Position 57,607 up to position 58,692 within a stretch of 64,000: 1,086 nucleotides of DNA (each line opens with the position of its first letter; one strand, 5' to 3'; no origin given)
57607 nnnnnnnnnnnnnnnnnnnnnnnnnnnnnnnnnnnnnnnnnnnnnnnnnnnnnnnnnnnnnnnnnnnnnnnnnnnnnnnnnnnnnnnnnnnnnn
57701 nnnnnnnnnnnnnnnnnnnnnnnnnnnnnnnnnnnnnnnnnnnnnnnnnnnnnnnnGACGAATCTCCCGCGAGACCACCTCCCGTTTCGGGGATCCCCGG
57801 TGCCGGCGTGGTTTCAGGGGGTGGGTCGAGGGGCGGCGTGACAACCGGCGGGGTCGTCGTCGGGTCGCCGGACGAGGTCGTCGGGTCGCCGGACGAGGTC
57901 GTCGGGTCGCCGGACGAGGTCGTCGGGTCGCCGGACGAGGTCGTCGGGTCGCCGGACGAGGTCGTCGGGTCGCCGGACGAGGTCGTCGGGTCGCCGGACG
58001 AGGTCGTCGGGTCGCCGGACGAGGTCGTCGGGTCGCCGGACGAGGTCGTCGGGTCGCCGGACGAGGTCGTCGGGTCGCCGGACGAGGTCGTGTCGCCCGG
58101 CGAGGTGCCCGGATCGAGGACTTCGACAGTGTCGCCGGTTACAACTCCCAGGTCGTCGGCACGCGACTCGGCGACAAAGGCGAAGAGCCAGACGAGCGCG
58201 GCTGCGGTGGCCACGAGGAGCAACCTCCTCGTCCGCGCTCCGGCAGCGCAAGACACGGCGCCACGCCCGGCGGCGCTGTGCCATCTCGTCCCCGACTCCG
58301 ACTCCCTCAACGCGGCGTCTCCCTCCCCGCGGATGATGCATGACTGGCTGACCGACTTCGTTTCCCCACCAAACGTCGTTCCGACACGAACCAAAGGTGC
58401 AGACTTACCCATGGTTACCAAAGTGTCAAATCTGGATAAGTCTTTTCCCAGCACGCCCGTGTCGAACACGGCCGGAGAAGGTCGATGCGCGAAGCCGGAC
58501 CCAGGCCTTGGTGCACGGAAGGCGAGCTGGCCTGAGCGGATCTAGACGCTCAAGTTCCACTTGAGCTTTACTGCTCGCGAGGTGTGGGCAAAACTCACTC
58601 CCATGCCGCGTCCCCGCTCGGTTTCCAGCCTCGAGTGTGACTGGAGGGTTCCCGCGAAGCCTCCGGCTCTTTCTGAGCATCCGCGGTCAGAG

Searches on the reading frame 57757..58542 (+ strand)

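Call 15: search_protein_families(library=pfam, proteins=[window:57757-58542:+], max_evalue=0.001)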
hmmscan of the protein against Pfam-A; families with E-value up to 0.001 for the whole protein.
window:57757-58542:+ (262 aa): 0 families

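Call 57: search_protein_families(library=pfam, proteins=[window:57757-58542:+], max_evalue=1)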
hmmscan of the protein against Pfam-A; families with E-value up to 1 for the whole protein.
window:57757-58542:+ (262 aa): 2 families
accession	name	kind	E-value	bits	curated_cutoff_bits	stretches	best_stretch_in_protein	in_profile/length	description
PF21300.2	LbR_Ice_bind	-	0.0013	19.3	30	1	32-105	22-96/97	Grass antifreeze beta roll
PF12399.14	BCA_ABC_TP_C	-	0.037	14.1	25.5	0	50-59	6-15/27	Branched-chain amino acid ATP-binding cassette transporter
